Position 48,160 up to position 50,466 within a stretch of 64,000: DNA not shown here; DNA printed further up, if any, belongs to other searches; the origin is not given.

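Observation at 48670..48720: FdhF-like catalytic subunit has Gly at the position of the Mo-coordinating Sec/Cys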

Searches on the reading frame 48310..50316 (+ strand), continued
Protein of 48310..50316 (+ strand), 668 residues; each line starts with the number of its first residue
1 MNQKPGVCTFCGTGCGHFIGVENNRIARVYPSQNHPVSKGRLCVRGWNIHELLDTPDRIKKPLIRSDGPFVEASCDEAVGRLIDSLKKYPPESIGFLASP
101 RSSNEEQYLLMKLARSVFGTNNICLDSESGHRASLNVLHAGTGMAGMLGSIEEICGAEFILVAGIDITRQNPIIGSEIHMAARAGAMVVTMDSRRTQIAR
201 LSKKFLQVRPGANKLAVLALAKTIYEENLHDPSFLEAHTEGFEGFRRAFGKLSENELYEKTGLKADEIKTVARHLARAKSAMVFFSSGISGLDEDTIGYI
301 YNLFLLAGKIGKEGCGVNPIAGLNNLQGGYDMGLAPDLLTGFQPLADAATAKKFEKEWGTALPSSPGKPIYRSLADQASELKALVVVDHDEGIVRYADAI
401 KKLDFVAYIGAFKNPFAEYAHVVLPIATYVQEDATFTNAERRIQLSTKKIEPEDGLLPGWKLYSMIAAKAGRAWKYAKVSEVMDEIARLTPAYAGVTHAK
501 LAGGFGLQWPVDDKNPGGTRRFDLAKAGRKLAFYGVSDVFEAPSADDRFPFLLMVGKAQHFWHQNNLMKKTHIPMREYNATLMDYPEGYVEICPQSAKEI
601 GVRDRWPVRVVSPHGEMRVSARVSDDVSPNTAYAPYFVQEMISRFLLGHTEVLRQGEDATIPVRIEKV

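Call 30: search_protein_representatives(protein=window:48310-50316:+)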
Query: 668 residues. Proteins with E-value up to 0.001 (for the whole library): 13088; up to 1e-10: 5045; up to 1e-30: 910. The best 150 are listed.
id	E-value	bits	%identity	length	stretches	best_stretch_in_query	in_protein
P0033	3.0e-277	937.9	61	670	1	1-668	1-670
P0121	6.0e-189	646.2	44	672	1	6-668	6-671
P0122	1.6e-170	585.3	44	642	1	33-668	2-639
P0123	5.4e-153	527.4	44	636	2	2-338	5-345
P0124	3.3e-151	521.5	47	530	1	3-512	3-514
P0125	7.7e-134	464.1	38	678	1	7-668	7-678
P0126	1.8e-132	459.6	47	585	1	5-473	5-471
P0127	8.8e-131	454.0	36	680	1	1-643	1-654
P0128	2.0e-130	452.8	38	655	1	4-668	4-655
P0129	7.6e-112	391.4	33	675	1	7-650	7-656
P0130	6.8e-108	378.4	51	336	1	332-668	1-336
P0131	1.1e-106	374.4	34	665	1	7-665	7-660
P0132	3.1e-106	372.9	33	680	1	7-667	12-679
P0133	1.3e-105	370.9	34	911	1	7-644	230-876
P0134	2.8e-102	359.8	34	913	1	7-641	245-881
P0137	8.3e-101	355.0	34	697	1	7-667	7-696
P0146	1.3e-92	327.9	32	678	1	7-667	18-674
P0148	3.7e-92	326.4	31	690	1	6-643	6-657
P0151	2.0e-91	323.9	32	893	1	5-666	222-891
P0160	2.7e-89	316.9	31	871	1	5-643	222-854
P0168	1.8e-87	310.9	31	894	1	5-640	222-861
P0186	4.3e-84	299.7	33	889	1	7-647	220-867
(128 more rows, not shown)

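Call 32: fold_search(model_id=the predicted structure, library=pdb)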
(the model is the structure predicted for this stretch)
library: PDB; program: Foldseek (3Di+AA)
matches with E <= 10: 1305; with E <= 0.001: 182
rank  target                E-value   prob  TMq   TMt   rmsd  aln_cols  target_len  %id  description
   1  9ktl_A                1.3e-57  1.00  0.90  0.64   3.2       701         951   28  Cryo-EM structure of reduced form of formate dehydrogenase from Rhodobacter aestuarii (RaFDH) with NADH (released 2025-06-18)
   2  1fdi                  1.7e-57  1.00  0.87  0.82   3.7       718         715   28  OXIDIZED FORM OF FORMATE DEHYDROGENASE H FROM E. COLI COMPLEXED WITH THE INHIBITOR NITRITE (released 1997-08-20)
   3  1aa6                  1.7e-57  1.00  0.86  0.83   3.8       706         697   29  REDUCED FORM OF FORMATE DEHYDROGENASE H FROM E. COLI (released 1997-08-20)
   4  8rqz_C                1.2e-55  1.00  0.90  0.62   3.2       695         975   29  Crystal structure of Molybdenum bispyranopterin guanine dinucleotide formate dehydrogenases ForCE1 from Bacillus subti (released 2025-08-06)
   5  7vw6_A                1.9e-53  1.00  0.88  0.65   3.5       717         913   24  Cryo-EM Structure of Formate Dehydrogenase 1 from Methylorubrum extorquens AM1 (released 2022-06-01)
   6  7z0t_A                1.9e-53  1.00  0.88  0.83   3.6       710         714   28  Structure of the Escherichia coli formate hydrogenlyase complex (aerobic preparation, composite structure) (released 2022-09-28)
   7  8j83_A                3.8e-53  1.00  0.89  0.66   3.4       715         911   25  Crystal structure of formate dehydrogenase from Methylorubrum extorquens AM1 (released 2023-10-11)
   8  6tg9_A                6.4e-53  1.00  0.89  0.63   3.3       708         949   28  Cryo-EM Structure of NADH reduced form of NAD+-dependent Formate Dehydrogenase from Rhodobacter capsulatus (released 2020-04-22)
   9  2v45                  1.3e-52  1.00  0.88  0.82   3.7       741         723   22  A New Catalytic Mechanism of Periplasmic Nitrate Reductase from Desulfovibrio desulfuricans ATCC 27774 from Crystallogra (released 2008-03-18)
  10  2nap                  5.1e-52  1.00  0.88  0.82   3.6       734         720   23  DISSIMILATORY NITRATE REDUCTASE (NAP) FROM DESULFOVIBRIO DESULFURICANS (released 1999-09-19)
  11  2jio                  1.5e-51  1.00  0.87  0.81   3.7       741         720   22  A New Catalytic Mechanism of Periplasmic Nitrate Reductase from Desulfovibrio desulfuricans ATCC 27774 from Crystallogra (released 2008-03-18)
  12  2v3v                  1.1e-50  1.00  0.88  0.82   3.6       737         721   22  A New Catalytic Mechanism of Periplasmic Nitrate Reductase from Desulfovibrio desulfuricans ATCC 27774 from Crystallogra (released 2008-03-18)
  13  7bkb_D                6.9e-46  1.00  0.76  0.91   2.4       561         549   30  Formate dehydrogenase - heterodisulfide reductase - formylmethanofuran dehydrogenase complex from Methanospirillum hun (released 2021-09-29)
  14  7xqw_A                5.2e-44  1.00  0.75  0.64   2.3       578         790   26  Formate dehydrogenase (FDH) from Methylobacterium extorquens AM1 (MeFDH1) (released 2023-08-09)
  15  7qv7_S                9.3e-44  1.00  0.76  0.88   2.8       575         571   29  Cryo-EM structure of Hydrogen-dependent CO2 reductase. (released 2022-07-06)
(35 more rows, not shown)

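Call 33: search_protein_families(library=ncbifam, proteins=[P0121, P0125, P0127, P0129, P0131, P0137, P0151, P0168, P0160, P0186], max_evalue=1e-40)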
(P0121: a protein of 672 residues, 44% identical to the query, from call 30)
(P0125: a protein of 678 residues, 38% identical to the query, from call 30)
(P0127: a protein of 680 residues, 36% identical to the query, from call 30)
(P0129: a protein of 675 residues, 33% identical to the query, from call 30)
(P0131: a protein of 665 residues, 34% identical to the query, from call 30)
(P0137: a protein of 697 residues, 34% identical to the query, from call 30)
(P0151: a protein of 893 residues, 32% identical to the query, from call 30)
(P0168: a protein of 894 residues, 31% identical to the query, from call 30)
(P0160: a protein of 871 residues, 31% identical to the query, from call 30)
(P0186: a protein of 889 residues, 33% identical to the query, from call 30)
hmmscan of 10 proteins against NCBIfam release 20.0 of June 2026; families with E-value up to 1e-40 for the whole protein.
P0121 (672 aa): 4 families
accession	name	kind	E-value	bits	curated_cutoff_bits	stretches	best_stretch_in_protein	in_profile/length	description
TIGR01591.1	Fdh-alpha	equivalog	1.1e-126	423.7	666.25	1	7-642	2-644/672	formate dehydrogenase subunit alpha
NF047855.1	AssmNtatRedNasC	equivalog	6e-89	299.2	1100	1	6-641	23-676/708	assimilatory nitrate reductase catalytic subunit NasC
NF041323.1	Nitr_red_NasA_Halo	equivalog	5.6e-44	150.7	1000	1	11-639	3-643/673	assimilatory nitrate reductase NasA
TIGR01701.1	Fdhalpha-like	subfamily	6.8e-43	146.8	582.15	1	53-374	94-435/744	FdhF/YdeP family oxidoreductase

P0125 (678 aa): 8 families
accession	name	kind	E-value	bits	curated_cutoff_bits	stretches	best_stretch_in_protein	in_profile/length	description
TIGR01591.1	Fdh-alpha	equivalog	1.2e-176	588.7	666.25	1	6-657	1-651/672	formate dehydrogenase subunit alpha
NF047855.1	AssmNtatRedNasC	equivalog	2.1e-109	366.8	1100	1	6-650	23-677/708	assimilatory nitrate reductase catalytic subunit NasC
NF041323.1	Nitr_red_NasA_Halo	equivalog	1.8e-62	211.8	1000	1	11-647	3-643/673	assimilatory nitrate reductase NasA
NF010055.0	PRK13532.1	equivalog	6.1e-57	193.4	904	0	7-243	46-291/830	nitrate reductase catalytic subunit NapA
TIGR01706.1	NAPA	equivalog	1.6e-55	188.8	930.55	0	7-244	46-292/830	periplasmic nitrate reductase subunit alpha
TIGR01701.1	Fdhalpha-like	subfamily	7.3e-46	156.7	582.15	1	56-500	97-576/744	FdhF/YdeP family oxidoreductase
TIGR01553.1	formate-DH-alph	equivalog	3.3e-45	154.3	814.2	0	6-235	47-296/1009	formate dehydrogenase-N subunit alpha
NF012032.0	PRK15488.1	equivalog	5.1e-41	140.5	694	0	4-486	44-534/759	thiosulfate reductase PhsA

P0127 (680 aa): 11 families
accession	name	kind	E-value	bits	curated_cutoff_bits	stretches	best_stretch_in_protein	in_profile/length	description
TIGR01591.1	Fdh-alpha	equivalog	2.1e-209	697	666.25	1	6-677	1-672/672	formate dehydrogenase subunit alpha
NF047855.1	AssmNtatRedNasC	equivalog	8.4e-142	473.9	1100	1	4-678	21-707/708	assimilatory nitrate reductase catalytic subunit NasC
NF041323.1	Nitr_red_NasA_Halo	equivalog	2.1e-95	320.7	1000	1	11-677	3-672/673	assimilatory nitrate reductase NasA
TIGR01701.1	Fdhalpha-like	subfamily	2.2e-68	231.1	582.15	1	44-679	86-743/744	FdhF/YdeP family oxidoreductase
NF010055.0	PRK13532.1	equivalog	4.1e-67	227.1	904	0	6-243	45-291/830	nitrate reductase catalytic subunit NapA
TIGR01706.1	NAPA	equivalog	2e-62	211.6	930.55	0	6-243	45-291/830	periplasmic nitrate reductase subunit alpha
TIGR01553.1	formate-DH-alph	equivalog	2.7e-60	204.2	814.2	0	5-244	46-305/1009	formate dehydrogenase-N subunit alpha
NF012032.0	PRK15488.1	equivalog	1e-48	165.9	694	0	3-288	43-327/759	thiosulfate reductase PhsA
TIGR01973.1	NuoG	equivalog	9.7e-47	160.1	470.05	1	1-476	212-606/606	NADH-quinone oxidoreductase subunit NuoG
NF041513.1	formate_DH_Act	exception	1.4e-46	158.9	1400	0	4-243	43-295/1067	formate dehydrogenase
NF005895.0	PRK07860.1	equivalog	1.3e-45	155.7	802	1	5-501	238-679/811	NADH-quinone oxidoreductase subunit G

P0129 (675 aa): 11 families
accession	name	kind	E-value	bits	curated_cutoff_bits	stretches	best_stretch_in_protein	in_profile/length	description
TIGR01591.1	Fdh-alpha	equivalog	8.1e-182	605.8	666.25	1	6-672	1-672/672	formate dehydrogenase subunit alpha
NF047855.1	AssmNtatRedNasC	equivalog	1.4e-127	426.9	1100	1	5-674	22-708/708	assimilatory nitrate reductase catalytic subunit NasC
NF041323.1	Nitr_red_NasA_Halo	equivalog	7.1e-79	266.1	1000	1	11-672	3-672/673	assimilatory nitrate reductase NasA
NF041513.1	formate_DH_Act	exception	5.2e-56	190.1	1400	0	6-237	45-290/1067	formate dehydrogenase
NF010055.0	PRK13532.1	equivalog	3.3e-52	177.8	904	0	7-239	46-288/830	nitrate reductase catalytic subunit NapA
TIGR01706.1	NAPA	equivalog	1.7e-51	175.5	930.55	0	7-239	46-288/830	periplasmic nitrate reductase subunit alpha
TIGR01553.1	formate-DH-alph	equivalog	4.1e-50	170.5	814.2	0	6-235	47-297/1009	formate dehydrogenase-N subunit alpha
TIGR01701.1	Fdhalpha-like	subfamily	1.8e-47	162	582.15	1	44-538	86-617/744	FdhF/YdeP family oxidoreductase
TIGR01973.1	NuoG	equivalog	4.3e-47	161.2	470.05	1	1-469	212-604/606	NADH-quinone oxidoreductase subunit NuoG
NF012032.0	PRK15488.1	equivalog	8.2e-45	153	694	1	3-481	43-533/759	thiosulfate reductase PhsA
NF005895.0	PRK07860.1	equivalog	3.2e-43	147.8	802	1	3-496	236-679/811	NADH-quinone oxidoreductase subunit G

P0131 (665 aa): 5 families
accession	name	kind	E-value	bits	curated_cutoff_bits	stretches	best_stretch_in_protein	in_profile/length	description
TIGR01591.1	Fdh-alpha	equivalog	1.9e-144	482.3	666.25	1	6-623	1-633/672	formate dehydrogenase subunit alpha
NF047855.1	AssmNtatRedNasC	equivalog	2.8e-93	313.5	1100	1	6-633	23-676/708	assimilatory nitrate reductase catalytic subunit NasC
NF041323.1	Nitr_red_NasA_Halo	equivalog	9.7e-63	212.7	1000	1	11-515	3-521/673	assimilatory nitrate reductase NasA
NF005895.0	PRK07860.1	equivalog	6.6e-47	160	802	1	6-492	239-679/811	NADH-quinone oxidoreductase subunit G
TIGR01973.1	NuoG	equivalog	2.6e-46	158.6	470.05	1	4-467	215-606/606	NADH-quinone oxidoreductase subunit NuoG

P0137 (697 aa): 12 families
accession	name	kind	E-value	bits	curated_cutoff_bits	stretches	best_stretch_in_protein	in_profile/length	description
TIGR01591.1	Fdh-alpha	equivalog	1.1e-217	724.4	666.25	1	6-694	1-672/672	formate dehydrogenase subunit alpha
NF047855.1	AssmNtatRedNasC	equivalog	2.8e-142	475.5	1100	1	6-694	23-706/708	assimilatory nitrate reductase catalytic subunit NasC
NF041323.1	Nitr_red_NasA_Halo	equivalog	1.8e-87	294.5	1000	1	11-694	3-672/673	assimilatory nitrate reductase NasA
NF010055.0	PRK13532.1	equivalog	9.9e-78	262.2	904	0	7-255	46-291/830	nitrate reductase catalytic subunit NapA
TIGR01706.1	NAPA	equivalog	5.5e-75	253.2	930.55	0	7-255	46-291/830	periplasmic nitrate reductase subunit alpha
TIGR01553.1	formate-DH-alph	equivalog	1.3e-72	245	814.2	0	6-255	47-304/1009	formate dehydrogenase-N subunit alpha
NF041513.1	formate_DH_Act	exception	1.2e-70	238.5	1400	0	7-246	46-286/1067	formate dehydrogenase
TIGR01701.1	Fdhalpha-like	subfamily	1.1e-58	199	582.15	1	82-519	113-583/744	FdhF/YdeP family oxidoreductase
NF012032.0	PRK15488.1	equivalog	2.8e-58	197.6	694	0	5-322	45-349/759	thiosulfate reductase PhsA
TIGR02166.1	dmsA_ynfE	subfamily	2.5e-49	168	777.7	0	11-502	53-568/794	DMSO/selenate family reductase complex A subunit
TIGR01973.1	NuoG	equivalog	3e-49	168.4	470.05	1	6-485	217-604/606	NADH-quinone oxidoreductase subunit NuoG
NF005895.0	PRK07860.1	equivalog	1.8e-41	142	802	0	6-512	239-679/811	NADH-quinone oxidoreductase subunit G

P0151 (893 aa): 17 families
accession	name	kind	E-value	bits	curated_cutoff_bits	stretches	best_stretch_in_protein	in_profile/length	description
TIGR01591.1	Fdh-alpha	equivalog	1e-226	754.2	666.25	1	223-890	1-672/672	formate dehydrogenase subunit alpha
NF047855.1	AssmNtatRedNasC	equivalog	1.7e-147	492.7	1100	1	215-891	15-707/708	assimilatory nitrate reductase catalytic subunit NasC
TIGR01973.1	NuoG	equivalog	1.7e-114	383.9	470.05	1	6-695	1-605/606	NADH-quinone oxidoreductase subunit NuoG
NF005895.0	PRK07860.1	equivalog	1.3e-109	367.4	802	1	2-724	16-682/811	NADH-quinone oxidoreductase subunit G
NF041323.1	Nitr_red_NasA_Halo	equivalog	1e-98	331.6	1000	1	228-890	3-672/673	assimilatory nitrate reductase NasA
NF010055.0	PRK13532.1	equivalog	9.7e-79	265.5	904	0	223-461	45-291/830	nitrate reductase catalytic subunit NapA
TIGR01706.1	NAPA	equivalog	2.1e-77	261.2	930.55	0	223-461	45-291/830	periplasmic nitrate reductase subunit alpha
NF012032.0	PRK15488.1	equivalog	3.9e-71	240.1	694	1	194-707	16-534/759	thiosulfate reductase PhsA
TIGR01701.1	Fdhalpha-like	subfamily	4.5e-70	236.7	582.15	1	274-892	98-743/744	FdhF/YdeP family oxidoreductase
NF040763.1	FeFe_hydrog_A6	exception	4.9e-69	233.2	765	1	4-211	1-210/571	NADH-dependent [FeFe] hydrogenase, group A6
TIGR01553.1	formate-DH-alph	equivalog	1.5e-65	221.6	814.2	0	193-460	20-303/1009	formate dehydrogenase-N subunit alpha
NF041513.1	formate_DH_Act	exception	1.9e-57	194.8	1400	0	221-458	43-292/1067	formate dehydrogenase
TIGR02166.1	dmsA_ynfE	subfamily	5.1e-55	186.9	777.7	0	217-466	41-304/794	DMSO/selenate family reductase complex A subunit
NF006305.0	PRK08493.1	equivalog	1.6e-53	182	591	0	4-166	2-161/819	NADH-quinone oxidoreductase subunit G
NF005745.0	PRK07569.1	equivalog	2.8e-49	167.6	333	1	1-211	1-212/238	bidirectional hydrogenase complex protein HoxU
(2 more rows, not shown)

P0168 (894 aa): 19 families
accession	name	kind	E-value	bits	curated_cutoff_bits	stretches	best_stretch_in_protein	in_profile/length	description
TIGR01591.1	Fdh-alpha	equivalog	2e-221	736.7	666.25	1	223-888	1-672/672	formate dehydrogenase subunit alpha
NF047855.1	AssmNtatRedNasC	equivalog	1.3e-150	502.9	1100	1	210-889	10-707/708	assimilatory nitrate reductase catalytic subunit NasC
NF041323.1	Nitr_red_NasA_Halo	equivalog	3.1e-106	356.5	1000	1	229-888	6-672/673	assimilatory nitrate reductase NasA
TIGR01973.1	NuoG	equivalog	7.8e-103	345.3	470.05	1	6-693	1-605/606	NADH-quinone oxidoreductase subunit NuoG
NF005895.0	PRK07860.1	equivalog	5.9e-101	338.8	802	1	2-719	16-679/811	NADH-quinone oxidoreductase subunit G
NF010055.0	PRK13532.1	equivalog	6.1e-73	246.4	904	0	223-461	45-292/830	nitrate reductase catalytic subunit NapA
NF041513.1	formate_DH_Act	exception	4.8e-72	243.2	1400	0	210-463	32-298/1067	formate dehydrogenase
TIGR01706.1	NAPA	equivalog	1.6e-71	241.8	930.55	0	223-465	45-296/830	periplasmic nitrate reductase subunit alpha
TIGR01701.1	Fdhalpha-like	subfamily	2.8e-71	240.7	582.15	1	274-718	99-571/744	FdhF/YdeP family oxidoreductase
TIGR01553.1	formate-DH-alph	equivalog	3.5e-67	227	814.2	0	195-461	22-305/1009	formate dehydrogenase-N subunit alpha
NF012032.0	PRK15488.1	equivalog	6e-65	219.6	694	1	194-700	16-529/759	thiosulfate reductase PhsA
NF040763.1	FeFe_hydrog_A6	exception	4.1e-59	200.4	765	1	4-212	1-211/571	NADH-dependent [FeFe] hydrogenase, group A6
NF006305.0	PRK08493.1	equivalog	9.2e-54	182.8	591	1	4-460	2-457/819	NADH-quinone oxidoreductase subunit G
TIGR02166.1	dmsA_ynfE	subfamily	1.5e-51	175.4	777.7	1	205-703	29-562/794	DMSO/selenate family reductase complex A subunit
TIGR00509.1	bisC_fam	subfamily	2.3e-50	171.7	1017.55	1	284-717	69-529/772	molybdopterin guanine dinucleotide-containing S/N-oxide reductase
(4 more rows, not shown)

P0160 (871 aa): 14 families
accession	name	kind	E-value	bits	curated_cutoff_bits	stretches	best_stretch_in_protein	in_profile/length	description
TIGR01591.1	Fdh-alpha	equivalog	2.4e-189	630.7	666.25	1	224-862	2-656/672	formate dehydrogenase subunit alpha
NF047855.1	AssmNtatRedNasC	equivalog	1.2e-120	403.9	1100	1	213-857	13-685/708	assimilatory nitrate reductase catalytic subunit NasC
TIGR01973.1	NuoG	equivalog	2e-92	311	470.05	1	7-684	1-604/606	NADH-quinone oxidoreductase subunit NuoG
NF005895.0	PRK07860.1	equivalog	3.4e-90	303.2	802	1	2-715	15-682/811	NADH-quinone oxidoreductase subunit G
NF041323.1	Nitr_red_NasA_Halo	equivalog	5.9e-74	249.8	1000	1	228-858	3-652/673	assimilatory nitrate reductase NasA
NF040763.1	FeFe_hydrog_A6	exception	7.5e-59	199.6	765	1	5-215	1-211/571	NADH-dependent [FeFe] hydrogenase, group A6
TIGR01701.1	Fdhalpha-like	subfamily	3.9e-56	190.6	582.15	1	286-827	115-689/744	FdhF/YdeP family oxidoreductase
NF010055.0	PRK13532.1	equivalog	5.1e-54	183.8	904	0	216-450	38-289/830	nitrate reductase catalytic subunit NapA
TIGR01706.1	NAPA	equivalog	3.1e-48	164.7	930.55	0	218-450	40-289/830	periplasmic nitrate reductase subunit alpha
NF012032.0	PRK15488.1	equivalog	7.7e-48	163.1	694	0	209-695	32-532/759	thiosulfate reductase PhsA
NF005745.0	PRK07569.1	equivalog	1.9e-46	158.3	333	1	6-216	5-214/238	bidirectional hydrogenase complex protein HoxU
NF041513.1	formate_DH_Act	exception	5.4e-45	153.6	1400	0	197-453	20-296/1067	formate dehydrogenase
NF006305.0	PRK08493.1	equivalog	1.3e-44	152.5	591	1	4-268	1-288/819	NADH-quinone oxidoreductase subunit G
TIGR01553.1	formate-DH-alph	equivalog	1e-43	149.3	814.2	0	201-452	25-304/1009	formate dehydrogenase-N subunit alpha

P0186 (889 aa): 14 families
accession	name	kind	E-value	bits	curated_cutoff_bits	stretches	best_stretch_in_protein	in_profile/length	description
TIGR01591.1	Fdh-alpha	equivalog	4e-207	689.4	666.25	1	219-886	1-672/672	formate dehydrogenase subunit alpha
NF047855.1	AssmNtatRedNasC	equivalog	3.2e-129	432.3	1100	1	214-887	18-707/708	assimilatory nitrate reductase catalytic subunit NasC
TIGR01973.1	NuoG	equivalog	9.4e-119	397.9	470.05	1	4-692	1-606/606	NADH-quinone oxidoreductase subunit NuoG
NF005895.0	PRK07860.1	equivalog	1.5e-110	370.6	802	1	1-717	17-679/811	NADH-quinone oxidoreductase subunit G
NF041323.1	Nitr_red_NasA_Halo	equivalog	2.8e-82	277.3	1000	1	225-886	6-672/673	assimilatory nitrate reductase NasA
NF006305.0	PRK08493.1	equivalog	2.6e-63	214.3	591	1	1-274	1-297/819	NADH-quinone oxidoreductase subunit G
TIGR01701.1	Fdhalpha-like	subfamily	1e-62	212.4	582.15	1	269-888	96-743/744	FdhF/YdeP family oxidoreductase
NF010055.0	PRK13532.1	equivalog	1.2e-61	209.1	904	0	460-680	327-554/830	nitrate reductase catalytic subunit NapA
TIGR01706.1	NAPA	equivalog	1.8e-59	201.9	930.55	0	461-684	328-557/830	periplasmic nitrate reductase subunit alpha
NF040763.1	FeFe_hydrog_A6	exception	3.1e-59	200.9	765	1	2-205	1-210/571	NADH-dependent [FeFe] hydrogenase, group A6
TIGR01553.1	formate-DH-alph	equivalog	3e-56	190.8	814.2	0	211-458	39-304/1009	formate dehydrogenase-N subunit alpha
NF005745.0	PRK07569.1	equivalog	1e-55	188.7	333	1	2-206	4-213/238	bidirectional hydrogenase complex protein HoxU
NF012032.0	PRK15488.1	equivalog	3.1e-50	171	694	0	394-540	217-363/759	thiosulfate reductase PhsA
TIGR02166.1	dmsA_ynfE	subfamily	6.1e-41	140.3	777.7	0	217-463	45-304/794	DMSO/selenate family reductase complex A subunit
